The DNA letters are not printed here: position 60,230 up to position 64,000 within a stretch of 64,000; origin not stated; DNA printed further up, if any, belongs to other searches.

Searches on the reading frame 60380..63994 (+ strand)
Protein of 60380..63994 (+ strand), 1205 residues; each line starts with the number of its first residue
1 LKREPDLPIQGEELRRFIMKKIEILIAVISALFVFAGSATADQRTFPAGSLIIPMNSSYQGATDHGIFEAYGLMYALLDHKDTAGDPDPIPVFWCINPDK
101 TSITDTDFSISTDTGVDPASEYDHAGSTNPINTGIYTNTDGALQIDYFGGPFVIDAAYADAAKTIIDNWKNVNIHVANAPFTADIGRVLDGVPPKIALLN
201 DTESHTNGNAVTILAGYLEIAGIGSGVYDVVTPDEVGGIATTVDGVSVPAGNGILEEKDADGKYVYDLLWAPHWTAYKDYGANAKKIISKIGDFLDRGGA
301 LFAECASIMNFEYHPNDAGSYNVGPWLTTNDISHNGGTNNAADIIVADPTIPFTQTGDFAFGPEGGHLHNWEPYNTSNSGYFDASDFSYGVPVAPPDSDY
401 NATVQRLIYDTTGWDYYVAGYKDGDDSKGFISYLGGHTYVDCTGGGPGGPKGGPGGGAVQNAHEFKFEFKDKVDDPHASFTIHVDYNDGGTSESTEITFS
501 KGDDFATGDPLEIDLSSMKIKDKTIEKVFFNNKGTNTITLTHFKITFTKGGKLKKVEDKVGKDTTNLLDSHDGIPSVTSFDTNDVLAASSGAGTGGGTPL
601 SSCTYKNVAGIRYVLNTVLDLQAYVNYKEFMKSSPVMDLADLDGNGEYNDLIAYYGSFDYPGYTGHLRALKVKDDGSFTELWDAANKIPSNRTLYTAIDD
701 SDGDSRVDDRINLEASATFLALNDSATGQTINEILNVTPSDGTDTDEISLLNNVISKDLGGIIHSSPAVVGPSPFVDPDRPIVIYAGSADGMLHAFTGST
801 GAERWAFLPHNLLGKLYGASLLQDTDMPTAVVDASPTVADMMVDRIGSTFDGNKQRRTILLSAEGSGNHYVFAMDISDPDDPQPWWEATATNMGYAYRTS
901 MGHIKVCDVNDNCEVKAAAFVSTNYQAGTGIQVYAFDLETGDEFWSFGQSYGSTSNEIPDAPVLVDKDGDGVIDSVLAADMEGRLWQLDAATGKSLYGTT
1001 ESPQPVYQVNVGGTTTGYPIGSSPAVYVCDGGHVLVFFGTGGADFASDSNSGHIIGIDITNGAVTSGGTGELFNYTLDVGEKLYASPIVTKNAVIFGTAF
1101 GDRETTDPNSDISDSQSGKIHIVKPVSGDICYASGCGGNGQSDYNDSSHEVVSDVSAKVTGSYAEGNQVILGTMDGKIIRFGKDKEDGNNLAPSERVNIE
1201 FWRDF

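Call 63: search_protein_families(library=pfam, proteins=[window:60380-63994:+], max_evalue=0.001)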
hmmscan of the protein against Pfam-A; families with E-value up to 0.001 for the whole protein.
window:60380-63994:+ (1205 aa): 3 families
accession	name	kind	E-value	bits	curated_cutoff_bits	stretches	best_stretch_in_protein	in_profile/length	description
PF05567.17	T4P_PilY1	-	2e-07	30.7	28.1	1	782-995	43-287/411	PilY1 beta-propeller domain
PF01011.28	PQQ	-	5.9e-06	25.7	26.7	1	931-1063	67-201/595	Glucose/ethanol/alcohol dehydrogenase, beta-propeller domain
PF13360.13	PQQ_2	-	6.8e-06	26.3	27.6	0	919-1004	115-198/233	Outer membrane protein assembly factor BamB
